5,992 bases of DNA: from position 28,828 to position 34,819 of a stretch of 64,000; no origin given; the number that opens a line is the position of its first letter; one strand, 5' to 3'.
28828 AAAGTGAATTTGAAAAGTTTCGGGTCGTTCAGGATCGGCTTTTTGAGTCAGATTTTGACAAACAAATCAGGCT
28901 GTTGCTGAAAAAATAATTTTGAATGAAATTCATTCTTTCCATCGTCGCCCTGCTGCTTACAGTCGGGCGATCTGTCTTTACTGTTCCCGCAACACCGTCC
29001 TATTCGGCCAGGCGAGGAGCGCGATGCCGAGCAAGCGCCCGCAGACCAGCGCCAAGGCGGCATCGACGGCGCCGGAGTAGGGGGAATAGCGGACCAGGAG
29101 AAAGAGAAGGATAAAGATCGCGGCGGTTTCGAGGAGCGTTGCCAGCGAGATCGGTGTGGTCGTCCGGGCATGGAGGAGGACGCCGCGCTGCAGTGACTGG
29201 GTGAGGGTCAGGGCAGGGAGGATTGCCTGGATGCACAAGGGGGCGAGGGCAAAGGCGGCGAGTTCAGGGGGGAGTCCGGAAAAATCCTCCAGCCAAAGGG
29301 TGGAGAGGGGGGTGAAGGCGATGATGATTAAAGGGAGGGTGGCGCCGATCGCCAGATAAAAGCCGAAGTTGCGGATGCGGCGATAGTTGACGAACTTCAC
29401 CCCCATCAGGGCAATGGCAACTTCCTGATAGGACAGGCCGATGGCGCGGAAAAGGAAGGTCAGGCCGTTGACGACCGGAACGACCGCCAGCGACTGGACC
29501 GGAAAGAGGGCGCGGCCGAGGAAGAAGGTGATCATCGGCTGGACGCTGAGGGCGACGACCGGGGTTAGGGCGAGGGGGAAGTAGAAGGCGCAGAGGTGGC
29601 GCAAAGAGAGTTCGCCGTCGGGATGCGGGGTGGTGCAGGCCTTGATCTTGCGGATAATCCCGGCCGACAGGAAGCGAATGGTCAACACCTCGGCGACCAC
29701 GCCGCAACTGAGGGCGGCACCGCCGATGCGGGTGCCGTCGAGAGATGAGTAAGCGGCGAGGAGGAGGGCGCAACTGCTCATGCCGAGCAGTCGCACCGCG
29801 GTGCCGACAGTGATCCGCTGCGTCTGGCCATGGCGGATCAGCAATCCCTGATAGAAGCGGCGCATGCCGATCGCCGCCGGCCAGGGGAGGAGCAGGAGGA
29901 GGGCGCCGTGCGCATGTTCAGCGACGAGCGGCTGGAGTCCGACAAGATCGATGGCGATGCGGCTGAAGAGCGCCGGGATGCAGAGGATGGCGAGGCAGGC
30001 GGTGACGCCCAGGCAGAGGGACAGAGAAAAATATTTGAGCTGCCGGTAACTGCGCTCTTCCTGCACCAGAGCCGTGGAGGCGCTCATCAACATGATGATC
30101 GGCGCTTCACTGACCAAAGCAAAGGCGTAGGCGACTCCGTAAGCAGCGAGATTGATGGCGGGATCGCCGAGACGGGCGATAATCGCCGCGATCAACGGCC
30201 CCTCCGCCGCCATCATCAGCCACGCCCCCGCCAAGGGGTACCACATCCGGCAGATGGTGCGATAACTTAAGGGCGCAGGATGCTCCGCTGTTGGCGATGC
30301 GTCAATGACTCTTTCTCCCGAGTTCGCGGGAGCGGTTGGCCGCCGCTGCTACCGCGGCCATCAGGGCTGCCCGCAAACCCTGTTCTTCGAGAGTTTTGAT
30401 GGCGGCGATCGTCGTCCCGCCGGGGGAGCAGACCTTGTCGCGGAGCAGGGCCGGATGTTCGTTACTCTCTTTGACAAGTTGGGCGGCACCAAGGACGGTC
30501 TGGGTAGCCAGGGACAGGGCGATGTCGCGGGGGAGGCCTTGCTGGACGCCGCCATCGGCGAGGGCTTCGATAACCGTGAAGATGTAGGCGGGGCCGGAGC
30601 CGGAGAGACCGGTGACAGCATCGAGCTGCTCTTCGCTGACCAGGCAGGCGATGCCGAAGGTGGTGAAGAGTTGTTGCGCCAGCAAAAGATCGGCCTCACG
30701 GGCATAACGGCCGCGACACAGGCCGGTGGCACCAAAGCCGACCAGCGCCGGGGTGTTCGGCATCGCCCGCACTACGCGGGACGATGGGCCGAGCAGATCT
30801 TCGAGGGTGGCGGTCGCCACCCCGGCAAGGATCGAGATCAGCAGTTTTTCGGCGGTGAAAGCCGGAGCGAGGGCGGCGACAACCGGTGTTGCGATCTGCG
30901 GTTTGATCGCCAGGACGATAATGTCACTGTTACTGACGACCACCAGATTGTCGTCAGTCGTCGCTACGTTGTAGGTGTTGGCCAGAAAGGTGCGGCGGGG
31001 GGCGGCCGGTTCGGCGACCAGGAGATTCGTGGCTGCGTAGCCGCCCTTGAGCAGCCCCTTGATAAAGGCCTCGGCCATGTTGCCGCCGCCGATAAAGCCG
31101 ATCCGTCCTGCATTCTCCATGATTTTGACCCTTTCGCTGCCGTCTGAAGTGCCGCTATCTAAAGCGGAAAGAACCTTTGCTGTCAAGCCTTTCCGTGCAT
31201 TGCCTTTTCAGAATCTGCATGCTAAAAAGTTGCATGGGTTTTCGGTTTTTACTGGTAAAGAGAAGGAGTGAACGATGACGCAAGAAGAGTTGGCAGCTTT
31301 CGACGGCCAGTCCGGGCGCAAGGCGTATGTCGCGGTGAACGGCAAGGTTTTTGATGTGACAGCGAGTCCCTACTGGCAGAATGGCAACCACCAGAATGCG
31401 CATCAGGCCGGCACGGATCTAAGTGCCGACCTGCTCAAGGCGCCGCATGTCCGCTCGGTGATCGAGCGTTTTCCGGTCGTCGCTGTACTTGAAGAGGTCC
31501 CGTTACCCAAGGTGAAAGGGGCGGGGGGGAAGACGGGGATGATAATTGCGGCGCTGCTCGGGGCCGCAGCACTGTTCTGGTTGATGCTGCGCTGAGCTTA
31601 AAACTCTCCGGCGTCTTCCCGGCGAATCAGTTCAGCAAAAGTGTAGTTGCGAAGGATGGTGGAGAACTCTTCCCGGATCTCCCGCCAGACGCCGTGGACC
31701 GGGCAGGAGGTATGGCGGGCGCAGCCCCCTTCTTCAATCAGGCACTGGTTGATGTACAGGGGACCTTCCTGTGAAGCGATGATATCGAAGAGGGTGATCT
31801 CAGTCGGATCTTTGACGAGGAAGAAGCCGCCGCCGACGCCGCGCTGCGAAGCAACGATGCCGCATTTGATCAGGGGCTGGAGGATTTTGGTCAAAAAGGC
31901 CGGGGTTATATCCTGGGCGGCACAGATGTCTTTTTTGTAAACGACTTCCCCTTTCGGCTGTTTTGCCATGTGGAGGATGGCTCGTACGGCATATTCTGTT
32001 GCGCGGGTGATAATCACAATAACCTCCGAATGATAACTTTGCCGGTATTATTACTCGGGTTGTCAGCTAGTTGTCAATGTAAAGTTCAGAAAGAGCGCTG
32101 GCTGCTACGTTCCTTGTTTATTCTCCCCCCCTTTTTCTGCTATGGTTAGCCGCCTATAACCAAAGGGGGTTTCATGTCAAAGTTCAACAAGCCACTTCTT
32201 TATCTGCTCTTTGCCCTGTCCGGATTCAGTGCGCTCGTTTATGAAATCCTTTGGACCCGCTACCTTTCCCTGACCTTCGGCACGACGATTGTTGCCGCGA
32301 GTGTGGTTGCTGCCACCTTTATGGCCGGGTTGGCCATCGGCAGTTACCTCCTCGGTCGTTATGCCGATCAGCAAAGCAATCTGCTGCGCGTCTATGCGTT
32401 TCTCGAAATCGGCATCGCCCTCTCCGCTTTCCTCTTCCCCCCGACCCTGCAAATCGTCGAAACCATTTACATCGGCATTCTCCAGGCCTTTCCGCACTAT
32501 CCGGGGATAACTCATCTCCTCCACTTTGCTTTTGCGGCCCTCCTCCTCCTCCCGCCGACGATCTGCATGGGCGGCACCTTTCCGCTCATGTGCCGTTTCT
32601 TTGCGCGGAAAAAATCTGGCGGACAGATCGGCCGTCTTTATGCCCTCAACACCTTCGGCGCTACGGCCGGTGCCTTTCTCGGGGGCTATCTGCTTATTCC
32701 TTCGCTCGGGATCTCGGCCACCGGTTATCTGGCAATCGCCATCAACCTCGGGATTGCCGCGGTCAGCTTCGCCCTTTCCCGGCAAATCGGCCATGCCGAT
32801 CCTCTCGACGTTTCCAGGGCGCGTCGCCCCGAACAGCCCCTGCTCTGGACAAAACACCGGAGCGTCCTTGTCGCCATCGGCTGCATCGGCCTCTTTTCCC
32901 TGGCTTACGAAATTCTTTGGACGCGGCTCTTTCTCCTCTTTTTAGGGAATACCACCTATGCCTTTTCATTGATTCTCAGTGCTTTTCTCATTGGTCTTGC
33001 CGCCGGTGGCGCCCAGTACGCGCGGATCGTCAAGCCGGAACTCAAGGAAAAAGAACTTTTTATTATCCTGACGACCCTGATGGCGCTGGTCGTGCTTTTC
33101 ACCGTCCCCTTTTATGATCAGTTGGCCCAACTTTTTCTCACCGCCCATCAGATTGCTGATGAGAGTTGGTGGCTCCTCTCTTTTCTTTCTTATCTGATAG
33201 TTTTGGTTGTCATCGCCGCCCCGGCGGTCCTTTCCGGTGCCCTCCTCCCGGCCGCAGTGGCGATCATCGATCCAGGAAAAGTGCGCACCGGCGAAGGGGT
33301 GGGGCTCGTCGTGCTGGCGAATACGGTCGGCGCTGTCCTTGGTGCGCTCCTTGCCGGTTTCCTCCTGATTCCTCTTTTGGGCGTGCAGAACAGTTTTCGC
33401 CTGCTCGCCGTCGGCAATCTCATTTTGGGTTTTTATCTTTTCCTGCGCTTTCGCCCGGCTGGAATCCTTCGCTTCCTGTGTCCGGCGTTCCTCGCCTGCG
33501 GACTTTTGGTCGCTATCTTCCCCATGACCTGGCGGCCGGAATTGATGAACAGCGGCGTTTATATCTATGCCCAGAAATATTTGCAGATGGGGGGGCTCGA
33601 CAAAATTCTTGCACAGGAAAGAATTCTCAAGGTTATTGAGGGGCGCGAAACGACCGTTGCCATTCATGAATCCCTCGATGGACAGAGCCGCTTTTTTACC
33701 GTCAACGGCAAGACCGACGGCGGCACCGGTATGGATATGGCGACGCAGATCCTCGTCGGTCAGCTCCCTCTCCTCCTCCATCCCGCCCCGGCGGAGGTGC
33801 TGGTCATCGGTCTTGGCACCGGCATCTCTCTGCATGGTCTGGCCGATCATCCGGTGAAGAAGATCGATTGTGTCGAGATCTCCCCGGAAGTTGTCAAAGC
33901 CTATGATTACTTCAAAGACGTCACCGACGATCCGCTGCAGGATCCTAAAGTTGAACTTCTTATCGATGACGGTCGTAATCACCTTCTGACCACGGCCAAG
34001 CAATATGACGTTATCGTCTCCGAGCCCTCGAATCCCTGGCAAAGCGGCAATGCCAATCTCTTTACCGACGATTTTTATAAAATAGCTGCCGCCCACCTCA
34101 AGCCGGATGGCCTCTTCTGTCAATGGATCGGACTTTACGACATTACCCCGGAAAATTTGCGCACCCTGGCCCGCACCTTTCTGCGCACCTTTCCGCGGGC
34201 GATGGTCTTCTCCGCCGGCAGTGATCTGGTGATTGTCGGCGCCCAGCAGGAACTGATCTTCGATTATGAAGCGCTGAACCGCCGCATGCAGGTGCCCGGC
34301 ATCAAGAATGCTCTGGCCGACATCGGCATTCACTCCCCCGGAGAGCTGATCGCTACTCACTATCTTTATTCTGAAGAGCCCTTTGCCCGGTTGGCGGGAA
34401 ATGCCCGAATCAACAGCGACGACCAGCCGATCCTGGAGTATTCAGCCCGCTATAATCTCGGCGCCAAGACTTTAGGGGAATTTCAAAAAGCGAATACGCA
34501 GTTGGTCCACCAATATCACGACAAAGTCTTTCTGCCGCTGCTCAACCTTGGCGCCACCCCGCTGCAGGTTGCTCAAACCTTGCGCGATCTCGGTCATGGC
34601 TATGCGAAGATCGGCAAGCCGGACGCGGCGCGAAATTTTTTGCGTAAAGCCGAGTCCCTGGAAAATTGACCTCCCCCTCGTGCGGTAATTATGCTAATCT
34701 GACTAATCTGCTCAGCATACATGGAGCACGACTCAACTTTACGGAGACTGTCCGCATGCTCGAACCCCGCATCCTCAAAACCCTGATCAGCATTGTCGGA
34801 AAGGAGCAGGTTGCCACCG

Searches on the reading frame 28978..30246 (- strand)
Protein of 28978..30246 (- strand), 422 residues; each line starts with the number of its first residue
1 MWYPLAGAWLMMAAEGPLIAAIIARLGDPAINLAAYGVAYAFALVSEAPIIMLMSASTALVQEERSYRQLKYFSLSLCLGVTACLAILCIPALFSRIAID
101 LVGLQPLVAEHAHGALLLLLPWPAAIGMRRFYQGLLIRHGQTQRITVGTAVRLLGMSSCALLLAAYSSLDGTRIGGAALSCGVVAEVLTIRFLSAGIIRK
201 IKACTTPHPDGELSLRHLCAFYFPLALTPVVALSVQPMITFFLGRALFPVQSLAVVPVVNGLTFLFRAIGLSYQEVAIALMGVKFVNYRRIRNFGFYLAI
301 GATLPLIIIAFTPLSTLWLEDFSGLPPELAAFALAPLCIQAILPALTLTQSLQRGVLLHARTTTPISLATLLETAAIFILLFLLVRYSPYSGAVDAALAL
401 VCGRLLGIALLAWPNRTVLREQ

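Call 6: search_protein_families(library=pfam, proteins=[window:28978-30246:-])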
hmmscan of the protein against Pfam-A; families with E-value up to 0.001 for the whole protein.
window:28978-30246:- (422 aa): 0 families

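Call 56: search_protein_families(library=pfam, proteins=[window:28978-30246:-], max_evalue=0.00001)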
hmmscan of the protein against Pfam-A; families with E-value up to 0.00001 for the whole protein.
window:28978-30246:- (422 aa): 0 families

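Call 59: search_protein_families(library=ncbifam, proteins=[window:28978-30246:-], max_evalue=0.001)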
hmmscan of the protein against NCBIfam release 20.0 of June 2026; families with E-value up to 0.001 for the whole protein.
window:28978-30246:- (422 aa): 0 families

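Call 60: search_protein_families(library=padloc, proteins=[window:28978-30246:-], max_evalue=0.001)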
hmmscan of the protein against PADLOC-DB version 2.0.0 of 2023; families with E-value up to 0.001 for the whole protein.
window:28978-30246:- (422 aa): 0 families

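Call 76: search_protein_families(library=phrogs, proteins=[window:28978-30246:-], max_evalue=0.001)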
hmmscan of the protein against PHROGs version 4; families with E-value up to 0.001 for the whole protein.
window:28978-30246:- (422 aa): 0 families

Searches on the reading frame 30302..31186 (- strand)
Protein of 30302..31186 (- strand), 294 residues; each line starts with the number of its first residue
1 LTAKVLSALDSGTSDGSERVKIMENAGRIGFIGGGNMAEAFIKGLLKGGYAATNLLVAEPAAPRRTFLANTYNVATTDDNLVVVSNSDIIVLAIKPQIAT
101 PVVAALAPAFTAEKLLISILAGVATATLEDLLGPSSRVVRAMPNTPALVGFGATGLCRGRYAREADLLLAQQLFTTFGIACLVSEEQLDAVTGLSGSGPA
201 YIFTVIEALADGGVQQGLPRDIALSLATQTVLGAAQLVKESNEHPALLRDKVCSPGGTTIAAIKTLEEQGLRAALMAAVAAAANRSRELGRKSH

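Call 6: search_protein_families(library=pfam, proteins=[window:30302-31186:-])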
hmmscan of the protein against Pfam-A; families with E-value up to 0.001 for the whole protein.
window:30302-31186:- (294 aa): 2 families
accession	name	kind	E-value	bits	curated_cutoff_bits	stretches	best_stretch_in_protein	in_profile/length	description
PF14748.11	P5CR_dimer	-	1.6e-44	150.9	25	1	185-289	1-105/105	Pyrroline-5-carboxylate reductase dimerisation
PF03807.23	F420_oxidored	-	2.7e-18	66.8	21.6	1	28-122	1-94/94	NADP oxidoreductase coenzyme F420-dependent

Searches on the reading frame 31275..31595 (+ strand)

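Call 56: search_protein_families(library=pfam, proteins=[window:31275-31595:+], max_evalue=0.00001)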
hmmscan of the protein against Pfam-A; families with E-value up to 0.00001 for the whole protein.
window:31275-31595:+ (106 aa): 1 family
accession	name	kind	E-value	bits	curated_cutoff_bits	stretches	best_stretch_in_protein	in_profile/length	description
PF00173.33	Cyt-b5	-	3.2e-06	27.5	23.7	1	2-62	1-60/74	Cytochrome b5-like Heme/Steroid binding domain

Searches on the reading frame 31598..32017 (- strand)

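Call 56: search_protein_families(library=pfam, proteins=[window:31598-32017:-], max_evalue=0.00001)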
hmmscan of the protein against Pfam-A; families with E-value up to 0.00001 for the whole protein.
window:31598-32017:- (139 aa): 1 family
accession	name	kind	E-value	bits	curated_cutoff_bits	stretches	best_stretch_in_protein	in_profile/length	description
PF02082.26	Rrf2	-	7.1e-34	117.2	30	1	3-132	1-131/132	Iron-dependent Transcriptional regulator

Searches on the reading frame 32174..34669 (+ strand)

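Call 56: search_protein_families(library=pfam, proteins=[window:32174-34669:+], max_evalue=0.00001)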
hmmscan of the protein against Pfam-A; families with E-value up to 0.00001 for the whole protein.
window:32174-34669:+ (831 aa): 2 families
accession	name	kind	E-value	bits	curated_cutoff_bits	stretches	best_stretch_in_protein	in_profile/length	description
PF01564.23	Spermine_synth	-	2.5e-21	76.5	22.9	1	527-677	7-157/186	Spermine/spermidine synthase domain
PF07690.21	MFS_1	-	2.4e-08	33.8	33.4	1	10-314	2-288/347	Major Facilitator Superfamily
